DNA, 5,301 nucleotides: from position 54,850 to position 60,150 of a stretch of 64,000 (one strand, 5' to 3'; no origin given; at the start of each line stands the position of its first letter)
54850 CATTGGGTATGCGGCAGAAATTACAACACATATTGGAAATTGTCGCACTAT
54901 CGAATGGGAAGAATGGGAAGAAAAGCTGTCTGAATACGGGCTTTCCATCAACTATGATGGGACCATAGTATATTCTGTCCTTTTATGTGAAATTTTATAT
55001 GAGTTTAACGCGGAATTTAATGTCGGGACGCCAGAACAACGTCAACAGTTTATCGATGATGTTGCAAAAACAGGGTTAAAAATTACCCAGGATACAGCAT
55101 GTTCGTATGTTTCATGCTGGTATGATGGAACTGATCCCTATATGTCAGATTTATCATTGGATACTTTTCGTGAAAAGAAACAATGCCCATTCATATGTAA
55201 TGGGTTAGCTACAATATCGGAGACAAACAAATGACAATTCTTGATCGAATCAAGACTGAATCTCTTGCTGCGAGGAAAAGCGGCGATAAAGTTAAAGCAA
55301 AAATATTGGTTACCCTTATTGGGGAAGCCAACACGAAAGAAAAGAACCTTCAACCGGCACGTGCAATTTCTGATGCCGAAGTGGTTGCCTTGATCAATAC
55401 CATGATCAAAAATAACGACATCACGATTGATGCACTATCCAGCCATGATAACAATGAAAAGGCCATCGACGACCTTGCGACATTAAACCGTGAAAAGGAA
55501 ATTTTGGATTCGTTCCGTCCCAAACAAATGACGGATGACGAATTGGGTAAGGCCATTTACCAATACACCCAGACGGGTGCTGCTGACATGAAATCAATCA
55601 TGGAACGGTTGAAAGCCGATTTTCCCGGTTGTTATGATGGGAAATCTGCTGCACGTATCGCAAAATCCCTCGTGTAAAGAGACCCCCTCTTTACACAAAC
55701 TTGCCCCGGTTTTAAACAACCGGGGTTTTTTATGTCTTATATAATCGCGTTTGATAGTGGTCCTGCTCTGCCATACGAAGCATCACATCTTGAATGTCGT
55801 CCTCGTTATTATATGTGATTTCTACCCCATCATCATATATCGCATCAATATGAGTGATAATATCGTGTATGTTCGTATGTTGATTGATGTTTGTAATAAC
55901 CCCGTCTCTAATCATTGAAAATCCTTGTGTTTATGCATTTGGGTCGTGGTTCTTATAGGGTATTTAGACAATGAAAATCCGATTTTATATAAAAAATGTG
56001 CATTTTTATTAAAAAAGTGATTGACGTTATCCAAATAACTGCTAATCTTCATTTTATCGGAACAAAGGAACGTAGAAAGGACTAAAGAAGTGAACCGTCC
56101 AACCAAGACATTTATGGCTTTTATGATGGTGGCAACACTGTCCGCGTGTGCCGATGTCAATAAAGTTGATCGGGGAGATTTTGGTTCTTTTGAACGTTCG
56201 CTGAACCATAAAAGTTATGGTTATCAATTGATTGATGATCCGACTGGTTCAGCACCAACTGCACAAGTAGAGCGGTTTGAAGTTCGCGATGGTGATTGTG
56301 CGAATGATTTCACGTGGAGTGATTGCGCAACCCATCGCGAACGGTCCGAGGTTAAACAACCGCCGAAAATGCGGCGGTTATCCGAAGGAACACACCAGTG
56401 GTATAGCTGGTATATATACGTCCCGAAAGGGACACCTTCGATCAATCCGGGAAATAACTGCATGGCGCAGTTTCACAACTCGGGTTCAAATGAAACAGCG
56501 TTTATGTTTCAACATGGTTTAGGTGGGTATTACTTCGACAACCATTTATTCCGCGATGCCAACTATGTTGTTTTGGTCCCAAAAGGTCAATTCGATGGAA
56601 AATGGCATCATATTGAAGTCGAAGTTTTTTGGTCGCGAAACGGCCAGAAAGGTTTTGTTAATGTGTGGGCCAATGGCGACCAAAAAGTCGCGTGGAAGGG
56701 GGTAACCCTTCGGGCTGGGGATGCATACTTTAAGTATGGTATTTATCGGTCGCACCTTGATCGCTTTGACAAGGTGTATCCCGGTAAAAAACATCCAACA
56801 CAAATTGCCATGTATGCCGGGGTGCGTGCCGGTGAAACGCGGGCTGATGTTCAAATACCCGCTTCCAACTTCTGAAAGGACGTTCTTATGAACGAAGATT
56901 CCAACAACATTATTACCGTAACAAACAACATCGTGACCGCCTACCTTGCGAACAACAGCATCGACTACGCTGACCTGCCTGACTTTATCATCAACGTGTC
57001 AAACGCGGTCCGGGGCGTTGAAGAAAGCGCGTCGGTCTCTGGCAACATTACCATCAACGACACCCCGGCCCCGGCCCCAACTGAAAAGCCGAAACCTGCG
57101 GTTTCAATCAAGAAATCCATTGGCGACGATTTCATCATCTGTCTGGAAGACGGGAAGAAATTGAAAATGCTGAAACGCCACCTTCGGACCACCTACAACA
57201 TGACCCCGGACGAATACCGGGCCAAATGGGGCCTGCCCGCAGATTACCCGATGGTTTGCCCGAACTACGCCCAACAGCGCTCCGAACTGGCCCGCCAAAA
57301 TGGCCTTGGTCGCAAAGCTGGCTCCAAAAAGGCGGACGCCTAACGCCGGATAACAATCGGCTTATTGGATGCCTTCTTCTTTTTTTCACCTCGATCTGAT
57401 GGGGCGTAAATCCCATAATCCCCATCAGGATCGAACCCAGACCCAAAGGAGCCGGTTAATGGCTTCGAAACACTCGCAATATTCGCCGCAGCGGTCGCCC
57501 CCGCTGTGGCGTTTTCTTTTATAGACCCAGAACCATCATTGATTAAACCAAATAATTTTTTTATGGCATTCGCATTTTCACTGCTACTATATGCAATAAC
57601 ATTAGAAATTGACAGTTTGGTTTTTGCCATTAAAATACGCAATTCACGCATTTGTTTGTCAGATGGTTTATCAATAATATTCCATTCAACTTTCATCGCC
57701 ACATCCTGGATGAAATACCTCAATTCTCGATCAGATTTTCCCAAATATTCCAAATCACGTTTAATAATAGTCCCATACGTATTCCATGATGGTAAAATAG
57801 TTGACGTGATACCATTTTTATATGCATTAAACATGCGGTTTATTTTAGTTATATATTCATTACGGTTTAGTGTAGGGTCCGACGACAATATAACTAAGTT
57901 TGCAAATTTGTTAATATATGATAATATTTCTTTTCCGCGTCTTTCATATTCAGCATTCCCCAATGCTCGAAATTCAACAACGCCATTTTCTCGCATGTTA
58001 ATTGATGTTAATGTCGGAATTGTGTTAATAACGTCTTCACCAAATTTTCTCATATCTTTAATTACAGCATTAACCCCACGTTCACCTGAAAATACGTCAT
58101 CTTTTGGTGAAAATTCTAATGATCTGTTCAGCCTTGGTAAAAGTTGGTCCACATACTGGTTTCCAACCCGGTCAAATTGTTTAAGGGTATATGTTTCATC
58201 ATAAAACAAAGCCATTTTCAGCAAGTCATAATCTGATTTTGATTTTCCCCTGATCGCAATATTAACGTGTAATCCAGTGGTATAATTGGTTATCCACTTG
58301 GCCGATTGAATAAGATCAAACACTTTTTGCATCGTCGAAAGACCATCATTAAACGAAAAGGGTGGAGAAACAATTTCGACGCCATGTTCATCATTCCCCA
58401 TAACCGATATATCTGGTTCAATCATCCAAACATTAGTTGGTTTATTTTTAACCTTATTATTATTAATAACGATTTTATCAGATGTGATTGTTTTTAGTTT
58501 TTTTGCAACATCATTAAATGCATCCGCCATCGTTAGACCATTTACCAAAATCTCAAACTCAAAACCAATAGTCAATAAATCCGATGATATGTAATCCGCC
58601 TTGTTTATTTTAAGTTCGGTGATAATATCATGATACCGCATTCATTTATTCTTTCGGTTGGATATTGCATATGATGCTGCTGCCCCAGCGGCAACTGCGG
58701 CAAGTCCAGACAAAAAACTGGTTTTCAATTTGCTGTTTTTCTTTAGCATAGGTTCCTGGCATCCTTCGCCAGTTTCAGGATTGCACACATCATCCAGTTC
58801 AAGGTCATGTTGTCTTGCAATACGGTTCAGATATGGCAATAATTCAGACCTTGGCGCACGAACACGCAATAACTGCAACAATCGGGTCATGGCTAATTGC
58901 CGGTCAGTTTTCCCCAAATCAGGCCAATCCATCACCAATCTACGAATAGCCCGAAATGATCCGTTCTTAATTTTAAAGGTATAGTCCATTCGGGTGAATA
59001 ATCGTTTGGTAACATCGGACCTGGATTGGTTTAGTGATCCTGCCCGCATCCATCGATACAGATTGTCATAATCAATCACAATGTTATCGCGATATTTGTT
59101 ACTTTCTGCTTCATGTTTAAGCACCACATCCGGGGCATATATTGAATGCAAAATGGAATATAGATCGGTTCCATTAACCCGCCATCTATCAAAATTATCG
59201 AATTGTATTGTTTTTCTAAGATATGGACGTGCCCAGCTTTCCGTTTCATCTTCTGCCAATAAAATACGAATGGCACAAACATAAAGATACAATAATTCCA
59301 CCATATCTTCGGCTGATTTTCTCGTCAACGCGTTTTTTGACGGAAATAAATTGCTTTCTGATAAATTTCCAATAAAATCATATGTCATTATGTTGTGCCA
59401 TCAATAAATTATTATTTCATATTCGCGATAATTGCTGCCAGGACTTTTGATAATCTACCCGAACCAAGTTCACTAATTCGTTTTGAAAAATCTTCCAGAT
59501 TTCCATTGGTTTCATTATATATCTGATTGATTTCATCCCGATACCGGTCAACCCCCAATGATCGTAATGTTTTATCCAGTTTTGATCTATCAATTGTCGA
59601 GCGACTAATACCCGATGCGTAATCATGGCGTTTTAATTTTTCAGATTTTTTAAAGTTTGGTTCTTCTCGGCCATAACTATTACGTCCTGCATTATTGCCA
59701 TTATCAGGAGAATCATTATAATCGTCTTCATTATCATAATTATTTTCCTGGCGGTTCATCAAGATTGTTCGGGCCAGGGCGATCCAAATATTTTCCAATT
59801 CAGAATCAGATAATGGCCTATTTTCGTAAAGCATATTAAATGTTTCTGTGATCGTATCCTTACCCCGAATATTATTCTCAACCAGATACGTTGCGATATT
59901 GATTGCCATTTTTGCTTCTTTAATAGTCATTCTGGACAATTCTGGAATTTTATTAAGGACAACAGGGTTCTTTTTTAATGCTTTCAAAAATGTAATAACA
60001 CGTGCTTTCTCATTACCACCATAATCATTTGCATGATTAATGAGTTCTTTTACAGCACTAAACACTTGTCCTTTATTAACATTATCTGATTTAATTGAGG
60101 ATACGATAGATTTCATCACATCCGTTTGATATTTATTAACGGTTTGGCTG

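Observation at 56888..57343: Phage-borne Ros/MucR homolog with degenerate zinc site in a GC-rich island: possible anti-silencing factor and alphaproteobacterial host indicator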

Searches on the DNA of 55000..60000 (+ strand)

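Call 5: search_dna_similar(query=window:55000-60000:+, collection=phages, mode=near)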
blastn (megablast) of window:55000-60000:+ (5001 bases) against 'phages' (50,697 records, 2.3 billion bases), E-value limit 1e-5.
No match.

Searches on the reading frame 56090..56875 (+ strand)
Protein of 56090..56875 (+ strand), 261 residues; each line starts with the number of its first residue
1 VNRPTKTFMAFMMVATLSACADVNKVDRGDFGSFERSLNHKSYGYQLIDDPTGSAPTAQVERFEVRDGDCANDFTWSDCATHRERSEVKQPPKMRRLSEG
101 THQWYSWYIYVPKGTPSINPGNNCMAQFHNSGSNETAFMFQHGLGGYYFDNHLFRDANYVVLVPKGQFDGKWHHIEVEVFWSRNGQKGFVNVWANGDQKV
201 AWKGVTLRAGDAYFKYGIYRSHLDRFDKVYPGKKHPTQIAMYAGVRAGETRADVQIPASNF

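Call 3: search_protein_families(library=pfam, proteins=[window:56090-56875:+], max_evalue=0.01)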
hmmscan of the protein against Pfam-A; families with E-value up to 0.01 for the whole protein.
window:56090-56875:+ (261 aa): 1 family
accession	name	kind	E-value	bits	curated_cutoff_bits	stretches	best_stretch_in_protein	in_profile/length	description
PF14099.13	Polysacc_lyase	-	1e-21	78.2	29.9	1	29-232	4-197/210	Polysaccharide lyase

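Call 30: find_related_loci(query=window:56090-56875:+, collection=viral_contigs, flank=10000)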
Query window:56090-56875:+ (261 aa) in viral_contigs; peptide patterns used: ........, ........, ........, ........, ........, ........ (x = any residue, [..] = any of these).
10 stretches matched a pattern, but none encodes a relative of the query by tblastn (E <= 1e-3).

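Call 31: find_homologous_proteins(query=window:56090-56875:+)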
Query window:56090-56875:+ (261 aa): 115 proteins with E <= 0.001 among 316 candidates.
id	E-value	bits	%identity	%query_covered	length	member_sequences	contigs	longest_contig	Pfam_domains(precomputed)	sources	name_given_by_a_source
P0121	8.8e-178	607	100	97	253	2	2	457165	PF14099.14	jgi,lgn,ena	-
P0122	5.8e-81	290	52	95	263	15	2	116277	PF14099.14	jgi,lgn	-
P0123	8.8e-65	237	46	93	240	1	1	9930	PF14099.14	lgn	-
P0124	6.1e-64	234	43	95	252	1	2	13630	PF14099.14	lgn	-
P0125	6.3e-64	234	44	96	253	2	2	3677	PF08787.19,PF14099.14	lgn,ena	-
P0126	2.9e-63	232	46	95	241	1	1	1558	PF14099.14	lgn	-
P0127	3.0e-63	232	44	95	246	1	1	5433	PF14099.14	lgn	-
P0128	6.3e-63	231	45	95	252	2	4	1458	PF08787.19,PF14099.14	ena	-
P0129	1.1e-62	230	46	89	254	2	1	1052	PF14099.14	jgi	jgi:hypothetical protein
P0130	1.1e-62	230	47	94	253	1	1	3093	PF14099.14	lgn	-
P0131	3.1e-62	228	47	95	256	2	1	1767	PF08787.19,PF14099.14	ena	-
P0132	3.4e-62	228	44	96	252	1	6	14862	PF14099.14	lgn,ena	-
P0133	6.0e-62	227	48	92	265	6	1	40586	PF14099.14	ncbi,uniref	ncbi:polysaccharide lyase [Thalassospira alkalitolerans]|uniref:polysaccharide lyase n=1 Tax=Thalass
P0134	9.2e-62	227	45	93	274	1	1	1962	PF14099.14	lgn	-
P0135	1.1e-61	227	45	95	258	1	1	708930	PF14099.14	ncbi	-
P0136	1.6e-61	226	40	96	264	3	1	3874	PF14099.14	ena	-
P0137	5.3e-61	224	44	95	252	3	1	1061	PF14099.14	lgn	-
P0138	6.3e-61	224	44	94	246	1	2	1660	PF14099.14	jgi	jgi:predicted cupin superfamily sugar epimerase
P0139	1.8e-60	223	43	95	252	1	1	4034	PF14099.14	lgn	-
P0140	5.8e-60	221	45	93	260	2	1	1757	PF14099.14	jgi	jgi:hypothetical protein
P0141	1.2e-59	220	46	89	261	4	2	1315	PF14099.14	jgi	-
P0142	1.1e-58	217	44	93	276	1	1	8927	PF14099.14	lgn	-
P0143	1.9e-58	216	42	97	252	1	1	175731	PF14099.14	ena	-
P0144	2.8e-58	215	44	95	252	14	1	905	PF14099.14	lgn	-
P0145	9.0e-58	214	42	97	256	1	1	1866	PF14099.14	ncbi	-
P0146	9.2e-58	214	43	95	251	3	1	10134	PF14099.14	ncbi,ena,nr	ncbi:MAG: heparin lyase I family protein [Alphaproteobacteria bacterium]|nr:heparin lyase I family p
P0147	2.0e-57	213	44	89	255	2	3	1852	PF14099.14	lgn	-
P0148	2.7e-57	212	46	95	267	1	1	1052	PF14099.14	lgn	-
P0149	8.6e-57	211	41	96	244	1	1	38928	PF08787.19,PF14099.14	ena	-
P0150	9.6e-57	210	48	82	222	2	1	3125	PF14099.14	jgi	jgi:hypothetical protein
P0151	1.4e-56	210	44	93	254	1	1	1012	PF14099.14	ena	-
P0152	2.5e-56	209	45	93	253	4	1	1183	PF14099.14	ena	-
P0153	7.3e-56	208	45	88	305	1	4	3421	PF14099.14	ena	-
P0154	1.4e-55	207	44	93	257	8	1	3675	PF14099.14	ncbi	-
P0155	3.3e-55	205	40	96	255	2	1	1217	PF14099.14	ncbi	-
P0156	3.6e-55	205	42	95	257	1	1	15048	PF14099.14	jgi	jgi:hypothetical protein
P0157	5.8e-55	205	41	96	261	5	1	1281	PF14099.14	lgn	-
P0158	6.1e-55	205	39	97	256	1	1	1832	PF14099.14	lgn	-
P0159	7.4e-55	204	39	95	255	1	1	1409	PF14099.14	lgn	-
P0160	2.6e-54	202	44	92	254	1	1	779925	PF14099.14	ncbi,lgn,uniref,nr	ncbi:polysaccharide lyase [Thalassospira sp.]|uniref:polysaccharide lyase n=1 Tax=Thalassospira sp. 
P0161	2.8e-54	202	40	97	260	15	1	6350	PF14099.14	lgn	-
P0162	2.9e-54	202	40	94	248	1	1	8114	PF14099.14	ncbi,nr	ncbi:MAG: polysaccharide lyase [Campylobacteraceae bacterium]|nr:polysaccharide lyase [Campylobacter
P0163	3.0e-54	202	42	95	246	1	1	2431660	PF14099.14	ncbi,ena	-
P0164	3.4e-54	202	43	93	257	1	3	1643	PF14099.14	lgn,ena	-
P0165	1.6e-53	200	41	89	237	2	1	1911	PF08787.19,PF14099.14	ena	-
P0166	1.7e-53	200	43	98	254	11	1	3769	PF14099.14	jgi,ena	-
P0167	2.1e-53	199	44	96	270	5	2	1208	PF14099.14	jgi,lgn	-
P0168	1.0e-52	197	43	95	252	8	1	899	PF14099.14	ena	-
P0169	1.1e-52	197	41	94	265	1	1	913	PF14099.14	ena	-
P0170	1.2e-52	197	44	89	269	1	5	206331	PF14099.14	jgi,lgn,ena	-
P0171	1.3e-52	197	41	93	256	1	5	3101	PF14099.14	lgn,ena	-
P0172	1.5e-52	197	40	92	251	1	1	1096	PF14099.14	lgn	-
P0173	2.7e-52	196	39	96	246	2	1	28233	PF14099.14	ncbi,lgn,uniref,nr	ncbi:hypothetical protein XMG59_002310 [Marinobacterium sp. xm-g-59]|uniref:heparin lyase I family p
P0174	6.4e-52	195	41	94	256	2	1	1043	PF14099.14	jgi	-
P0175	9.3e-52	194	40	95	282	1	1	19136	PF14099.14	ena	-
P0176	2.3e-51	193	45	89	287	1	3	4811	PF14099.14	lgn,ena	-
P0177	1.3e-49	187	44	88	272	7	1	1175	PF14099.14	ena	-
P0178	1.9e-49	187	37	92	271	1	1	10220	PF14099.14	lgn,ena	-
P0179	2.2e-49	186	42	96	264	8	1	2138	PF14099.14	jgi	jgi:hypothetical protein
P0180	4.6e-49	185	40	94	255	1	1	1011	PF14099.14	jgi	-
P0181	5.8e-49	185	43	87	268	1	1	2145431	PF14099.14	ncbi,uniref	ncbi:heparin lyase I family protein [Vibrio sp. HN007]|uniref:heparin lyase I family protein n=1 Tax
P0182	6.6e-49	185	40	93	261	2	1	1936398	PF14099.14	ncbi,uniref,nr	ncbi:polysaccharide lyase [Photobacterium sp. TY1-4]|uniref:polysaccharide lyase n=1 Tax=Photobacter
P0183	9.5e-49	184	40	94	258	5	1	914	PF14099.14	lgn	-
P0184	1.0e-48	184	39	94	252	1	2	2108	PF14099.14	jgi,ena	jgi:hypothetical protein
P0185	1.4e-48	184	41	90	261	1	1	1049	PF14099.14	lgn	-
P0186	2.7e-48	183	39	95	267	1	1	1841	PF14099.14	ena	-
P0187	1.3e-47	180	40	92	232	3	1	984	PF14099.14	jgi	-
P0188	9.0e-47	178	40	93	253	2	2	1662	PF14099.14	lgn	-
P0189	7.4e-46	175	40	96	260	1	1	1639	PF14099.14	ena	-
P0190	1.1e-45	174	44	84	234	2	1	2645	PF14099.14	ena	-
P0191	6.9e-45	172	38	87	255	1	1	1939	PF14099.14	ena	-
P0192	1.2e-44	171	37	96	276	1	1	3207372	PF14099.14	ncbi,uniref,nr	ncbi:heparin lyase I family protein [Vibrio ziniensis]|uniref:Polysaccharide lyase n=1 Tax=Vibrio zi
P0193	3.3e-43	166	39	96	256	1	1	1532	PF14099.14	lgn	-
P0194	4.3e-42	162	38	84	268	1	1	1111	PF14099.14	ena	-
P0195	1.6e-41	160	37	88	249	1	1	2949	PF14099.14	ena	-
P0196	2.9e-41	160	36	89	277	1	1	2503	PF14099.14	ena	-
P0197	5.8e-41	159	47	64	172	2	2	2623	PF14099.14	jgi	-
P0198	1.0e-40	158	37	95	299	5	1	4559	PF14099.14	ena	-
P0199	2.3e-40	157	37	98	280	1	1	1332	PF14099.14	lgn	-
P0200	1.7e-39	154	36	95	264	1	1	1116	PF14099.14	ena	-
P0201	2.2e-39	153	39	89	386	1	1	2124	PF14099.14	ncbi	-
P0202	1.3e-38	151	37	96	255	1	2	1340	PF14099.14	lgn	-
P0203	1.8e-38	150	38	85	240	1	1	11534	PF14099.14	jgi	jgi:hypothetical protein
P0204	2.6e-38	150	39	90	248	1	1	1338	PF14099.14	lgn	-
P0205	1.4e-36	144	38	85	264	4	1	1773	PF14099.14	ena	-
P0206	3.5e-36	143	38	94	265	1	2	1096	PF14099.14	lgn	-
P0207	7.9e-35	139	37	92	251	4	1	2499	PF14099.14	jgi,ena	jgi:hypothetical protein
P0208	3.1e-34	137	35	96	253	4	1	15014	PF14099.14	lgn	-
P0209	4.5e-34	136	37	92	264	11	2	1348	PF14099.14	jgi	-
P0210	7.3e-34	135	34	86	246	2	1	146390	PF14099.14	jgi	jgi:hypothetical protein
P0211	8.7e-34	135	35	94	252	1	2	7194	PF14099.14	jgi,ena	-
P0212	3.3e-33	133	34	96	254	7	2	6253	PF14099.14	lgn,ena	-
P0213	6.6e-33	132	36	92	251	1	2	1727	PF14099.14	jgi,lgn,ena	jgi:hypothetical protein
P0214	1.9e-32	131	34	94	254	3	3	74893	PF14099.14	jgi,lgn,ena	jgi:hypothetical protein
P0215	4.3e-32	130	38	80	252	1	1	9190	PF14099.14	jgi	-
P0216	5.2e-32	129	37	87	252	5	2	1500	PF14099.14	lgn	-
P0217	1.5e-31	128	34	87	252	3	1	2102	PF14099.14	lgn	-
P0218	7.3e-31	126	33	95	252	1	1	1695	PF14099.14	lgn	-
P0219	1.8e-30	124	35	86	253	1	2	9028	PF14099.14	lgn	-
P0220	3.2e-30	123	33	92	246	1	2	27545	PF14099.14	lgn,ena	-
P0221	3.6e-30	123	35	87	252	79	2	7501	PF14099.14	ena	-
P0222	7.2e-30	122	33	94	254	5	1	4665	PF14099.14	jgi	-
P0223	2.7e-29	120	34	89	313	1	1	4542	PF14099.14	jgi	-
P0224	1.5e-28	118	32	97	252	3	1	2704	PF14099.14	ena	-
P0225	4.0e-28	117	31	96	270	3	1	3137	PF14099.14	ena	-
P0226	1.3e-26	112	37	85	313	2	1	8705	PF14099.14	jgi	-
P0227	6.3e-24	103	32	96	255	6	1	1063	PF14099.14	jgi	jgi:hypothetical protein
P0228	7.7e-21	93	32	93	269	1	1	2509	PF14099.14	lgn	-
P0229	2.2e-20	91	32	84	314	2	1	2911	PF14099.14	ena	-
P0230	3.1e-20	91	29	90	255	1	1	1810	PF14099.14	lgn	-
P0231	1.4e-19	89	30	96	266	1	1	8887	PF08787.19,PF14099.14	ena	-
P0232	1.7e-16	78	28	93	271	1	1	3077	PF14099.14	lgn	-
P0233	1.2e-15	76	30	92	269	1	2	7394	PF14099.14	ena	-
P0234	9.6e-13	66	30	92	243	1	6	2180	PF14099.14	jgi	jgi:hypothetical protein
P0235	1.2e-11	63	33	82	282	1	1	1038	PF14099.14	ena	-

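Call 50: find_encoding_contigs(protein=P0122, flank=8000, max_places=3)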
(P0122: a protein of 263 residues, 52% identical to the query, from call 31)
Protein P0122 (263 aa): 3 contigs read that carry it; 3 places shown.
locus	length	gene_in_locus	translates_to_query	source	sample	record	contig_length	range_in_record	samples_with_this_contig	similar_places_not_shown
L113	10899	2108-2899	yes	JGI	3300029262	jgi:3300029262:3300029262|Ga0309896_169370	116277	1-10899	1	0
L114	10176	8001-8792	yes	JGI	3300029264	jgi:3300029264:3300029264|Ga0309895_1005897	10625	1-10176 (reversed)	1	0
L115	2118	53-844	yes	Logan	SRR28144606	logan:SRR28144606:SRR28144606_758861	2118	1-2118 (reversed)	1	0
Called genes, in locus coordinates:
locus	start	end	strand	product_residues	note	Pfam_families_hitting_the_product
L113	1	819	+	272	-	?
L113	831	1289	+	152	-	-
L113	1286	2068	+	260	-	PF14099:Polysacc_lyase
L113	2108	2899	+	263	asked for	PF14099:Polysacc_lyase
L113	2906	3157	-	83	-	-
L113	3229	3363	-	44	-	-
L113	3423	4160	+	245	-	-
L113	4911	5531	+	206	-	PF00239:Resolvase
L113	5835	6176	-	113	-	PF09723:Zn_ribbon_8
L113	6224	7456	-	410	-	PF03069:FmdA_AmdA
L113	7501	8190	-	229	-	PF00005:ABC_tran, PF13304:AAA_21 (faint)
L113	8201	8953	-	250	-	PF02463:SMC_N, PF13476:AAA_23 (weak), PF00005:ABC_tran, PF13304:AAA_21 (faint), PF12399:BCA_ABC_TP_C (weak)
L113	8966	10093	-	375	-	PF02653:BPD_transp_2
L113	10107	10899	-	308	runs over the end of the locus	PF02653:BPD_transp_2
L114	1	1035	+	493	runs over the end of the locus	?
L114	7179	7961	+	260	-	PF14099:Polysacc_lyase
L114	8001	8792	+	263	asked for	PF14099:Polysacc_lyase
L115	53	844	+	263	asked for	PF14099:Polysacc_lyase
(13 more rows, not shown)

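Call 70: find_encoding_contigs(protein=P0160, flank=10000, max_places=2)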
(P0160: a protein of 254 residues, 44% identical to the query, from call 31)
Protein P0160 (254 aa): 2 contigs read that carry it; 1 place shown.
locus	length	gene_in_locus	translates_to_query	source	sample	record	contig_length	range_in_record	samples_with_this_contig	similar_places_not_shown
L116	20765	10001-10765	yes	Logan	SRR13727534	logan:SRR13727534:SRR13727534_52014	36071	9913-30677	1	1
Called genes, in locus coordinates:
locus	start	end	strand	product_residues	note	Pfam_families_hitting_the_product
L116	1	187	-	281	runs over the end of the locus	PF00892:EamA, PF05653:Mg_trans_NIPA (weak)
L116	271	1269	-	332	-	PF13483:Lactamase_B_3, PF12706:Lactamase_B_2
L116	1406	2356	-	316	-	PF09084:NMT1, PF13379:NMT1_2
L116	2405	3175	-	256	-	PF00528:BPD_transp_1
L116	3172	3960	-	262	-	PF13191:AAA_16 (weak), PF00005:ABC_tran, PF13304:AAA_21 (weak)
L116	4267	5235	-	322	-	PF08240:ADH_N, PF00107:ADH_zinc_N, PF13602:ADH_zinc_N_2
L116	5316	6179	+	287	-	PF00126:HTH_1, PF03466:LysR_substrate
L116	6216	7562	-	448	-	PF02515:CoA_transf_3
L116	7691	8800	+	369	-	PF00850:Hist_deacetyl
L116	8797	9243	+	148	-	PF02643:DUF192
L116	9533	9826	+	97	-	PF04800:NDUS4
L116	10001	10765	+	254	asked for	PF14099:Polysacc_lyase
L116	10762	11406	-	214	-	PF02588:YitT_membrane, PF19700:DUF6198 (weak)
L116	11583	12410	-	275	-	PF00248:Aldo_ket_red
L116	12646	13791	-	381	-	PF02492:cobW, PF07683:CobW_C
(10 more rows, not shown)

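Call 83: search_protein_families(library=ncbifam, proteins=[window:56090-56875:+], max_evalue=0.01)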
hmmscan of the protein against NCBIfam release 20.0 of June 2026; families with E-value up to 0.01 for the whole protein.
window:56090-56875:+ (261 aa): 0 families
